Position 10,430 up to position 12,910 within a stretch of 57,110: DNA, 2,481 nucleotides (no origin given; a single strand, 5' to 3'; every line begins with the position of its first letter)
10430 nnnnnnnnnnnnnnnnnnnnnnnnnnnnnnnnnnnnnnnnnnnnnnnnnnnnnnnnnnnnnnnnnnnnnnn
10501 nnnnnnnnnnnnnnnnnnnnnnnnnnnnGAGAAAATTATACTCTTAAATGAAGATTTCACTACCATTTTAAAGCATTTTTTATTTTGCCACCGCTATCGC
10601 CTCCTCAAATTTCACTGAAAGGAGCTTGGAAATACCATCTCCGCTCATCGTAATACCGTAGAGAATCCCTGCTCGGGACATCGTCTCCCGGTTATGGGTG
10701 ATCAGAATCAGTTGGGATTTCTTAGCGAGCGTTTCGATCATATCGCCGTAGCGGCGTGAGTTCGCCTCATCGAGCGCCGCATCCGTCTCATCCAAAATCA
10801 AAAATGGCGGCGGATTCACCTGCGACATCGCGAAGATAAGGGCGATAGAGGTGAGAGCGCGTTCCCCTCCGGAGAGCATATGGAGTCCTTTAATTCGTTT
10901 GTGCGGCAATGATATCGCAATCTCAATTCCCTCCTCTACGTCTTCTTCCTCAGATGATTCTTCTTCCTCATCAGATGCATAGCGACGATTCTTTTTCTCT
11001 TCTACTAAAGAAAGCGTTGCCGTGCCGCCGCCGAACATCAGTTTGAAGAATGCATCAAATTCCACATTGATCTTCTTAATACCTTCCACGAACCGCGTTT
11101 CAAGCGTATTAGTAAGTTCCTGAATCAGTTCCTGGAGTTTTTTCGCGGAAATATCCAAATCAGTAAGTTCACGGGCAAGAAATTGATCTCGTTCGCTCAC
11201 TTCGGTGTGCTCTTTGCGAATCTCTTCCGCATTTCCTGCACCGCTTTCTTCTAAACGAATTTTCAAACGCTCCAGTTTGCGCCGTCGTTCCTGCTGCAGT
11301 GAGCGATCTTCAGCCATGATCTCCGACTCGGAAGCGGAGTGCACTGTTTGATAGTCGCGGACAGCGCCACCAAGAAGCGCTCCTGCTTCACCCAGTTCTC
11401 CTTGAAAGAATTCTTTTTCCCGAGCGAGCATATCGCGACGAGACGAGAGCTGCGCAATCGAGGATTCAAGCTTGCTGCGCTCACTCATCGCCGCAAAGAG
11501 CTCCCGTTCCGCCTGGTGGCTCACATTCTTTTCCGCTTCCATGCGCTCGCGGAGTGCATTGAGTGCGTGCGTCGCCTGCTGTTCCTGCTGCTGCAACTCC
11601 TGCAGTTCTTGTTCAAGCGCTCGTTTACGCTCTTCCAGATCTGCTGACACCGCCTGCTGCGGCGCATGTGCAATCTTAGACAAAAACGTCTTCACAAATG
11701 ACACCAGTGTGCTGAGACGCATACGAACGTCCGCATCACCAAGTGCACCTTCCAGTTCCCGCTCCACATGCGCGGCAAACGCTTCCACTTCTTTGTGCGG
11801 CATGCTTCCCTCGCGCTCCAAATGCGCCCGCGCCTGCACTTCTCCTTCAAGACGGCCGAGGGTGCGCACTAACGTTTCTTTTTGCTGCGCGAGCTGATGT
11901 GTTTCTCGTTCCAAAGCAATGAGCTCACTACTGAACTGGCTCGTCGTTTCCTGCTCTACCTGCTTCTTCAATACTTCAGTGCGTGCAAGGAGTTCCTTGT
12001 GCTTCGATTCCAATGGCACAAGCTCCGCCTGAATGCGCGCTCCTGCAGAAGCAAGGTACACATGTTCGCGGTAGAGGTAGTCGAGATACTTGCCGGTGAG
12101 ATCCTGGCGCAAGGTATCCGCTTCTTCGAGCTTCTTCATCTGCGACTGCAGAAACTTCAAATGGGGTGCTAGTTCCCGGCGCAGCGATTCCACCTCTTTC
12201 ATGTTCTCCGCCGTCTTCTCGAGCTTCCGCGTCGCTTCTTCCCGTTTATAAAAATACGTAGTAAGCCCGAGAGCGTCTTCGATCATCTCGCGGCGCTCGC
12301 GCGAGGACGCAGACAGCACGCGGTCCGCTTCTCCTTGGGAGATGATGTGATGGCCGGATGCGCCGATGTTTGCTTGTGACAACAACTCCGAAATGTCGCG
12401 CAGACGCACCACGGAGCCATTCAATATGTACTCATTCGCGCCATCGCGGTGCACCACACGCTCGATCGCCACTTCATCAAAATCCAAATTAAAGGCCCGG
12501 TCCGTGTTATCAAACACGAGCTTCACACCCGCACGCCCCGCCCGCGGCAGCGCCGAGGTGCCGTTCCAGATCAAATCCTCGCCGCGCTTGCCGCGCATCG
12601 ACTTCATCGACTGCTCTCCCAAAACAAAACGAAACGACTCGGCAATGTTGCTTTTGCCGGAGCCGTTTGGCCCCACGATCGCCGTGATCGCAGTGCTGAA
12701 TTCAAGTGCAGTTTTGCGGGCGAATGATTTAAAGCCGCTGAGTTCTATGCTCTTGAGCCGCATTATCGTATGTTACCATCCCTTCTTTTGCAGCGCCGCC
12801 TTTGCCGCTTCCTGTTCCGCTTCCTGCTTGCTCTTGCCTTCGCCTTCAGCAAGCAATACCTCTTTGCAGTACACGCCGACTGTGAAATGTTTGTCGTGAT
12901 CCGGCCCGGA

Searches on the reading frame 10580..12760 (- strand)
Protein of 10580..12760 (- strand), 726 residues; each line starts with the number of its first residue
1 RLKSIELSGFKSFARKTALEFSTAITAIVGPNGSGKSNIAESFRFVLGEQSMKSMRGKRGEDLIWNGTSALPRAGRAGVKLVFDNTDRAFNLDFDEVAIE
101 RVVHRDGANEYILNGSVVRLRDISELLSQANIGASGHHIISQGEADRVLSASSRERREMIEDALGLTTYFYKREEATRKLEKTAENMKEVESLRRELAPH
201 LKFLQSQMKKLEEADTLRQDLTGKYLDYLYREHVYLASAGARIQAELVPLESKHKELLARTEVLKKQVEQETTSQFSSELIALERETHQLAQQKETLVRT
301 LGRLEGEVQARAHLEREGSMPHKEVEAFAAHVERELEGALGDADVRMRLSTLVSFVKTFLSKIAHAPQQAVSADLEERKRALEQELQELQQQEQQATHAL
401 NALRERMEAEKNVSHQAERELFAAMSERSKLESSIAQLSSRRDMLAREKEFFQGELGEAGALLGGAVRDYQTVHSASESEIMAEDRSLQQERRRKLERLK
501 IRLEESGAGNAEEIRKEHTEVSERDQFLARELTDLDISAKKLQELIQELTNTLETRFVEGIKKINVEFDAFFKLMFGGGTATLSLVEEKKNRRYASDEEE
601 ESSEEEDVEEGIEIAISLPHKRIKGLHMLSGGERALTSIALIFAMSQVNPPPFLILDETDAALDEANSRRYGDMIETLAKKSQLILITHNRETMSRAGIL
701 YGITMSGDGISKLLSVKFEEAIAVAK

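Call 61: search_protein_families(library=padloc, proteins=[window:10580-12760:-], max_evalue=0.00001)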
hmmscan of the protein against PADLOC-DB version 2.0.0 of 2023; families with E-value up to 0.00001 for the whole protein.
window:10580-12760:- (726 aa): 24 families
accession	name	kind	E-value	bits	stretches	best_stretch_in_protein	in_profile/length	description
PDLC04135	mad3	-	3e-61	206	2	369-723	76-357/374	mads_3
PDLC03859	LmuB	-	3.8e-18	64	1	2-691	5-586/611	-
PDLC02335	AbiLi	-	1e-13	49.1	1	2-46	50-99/326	AbiLi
PDLC02980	AriA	-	7.7e-11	40.5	0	25-49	1-25/304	-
PDLC04175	HEC-01A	-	1e-10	39.2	1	2-71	6-77/363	-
PDLC02979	AriA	-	2.4e-09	35.4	1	2-68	3-58/373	-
PDLC00091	GajA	-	3.7e-09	34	1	2-89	3-89/627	AAA ATPase domain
PDLC04176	HEC-01A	-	1.8e-08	32.2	1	2-92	3-95/371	-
PDLC04140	mad8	-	2e-07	28.8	0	18-226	21-168/314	mads_8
PDLC04391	PDC-M07A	-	2e-07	28.4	1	2-93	2-84/412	-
PDLC04392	PDC-M07A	-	2.2e-07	28.3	1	2-46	2-44/432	-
PDLC00096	GajA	-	4.3e-07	27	1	2-94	3-93/630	AAA ATPase domain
PDLC00072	GajA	-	4.4e-07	26.7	1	2-55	3-55/709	AAA ATPase domain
PDLC00090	GajA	-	5.7e-07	26.6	1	2-51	3-52/659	AAA ATPase domain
PDLC04177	HEC-01A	-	5.9e-07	26.8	1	2-95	5-98/393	-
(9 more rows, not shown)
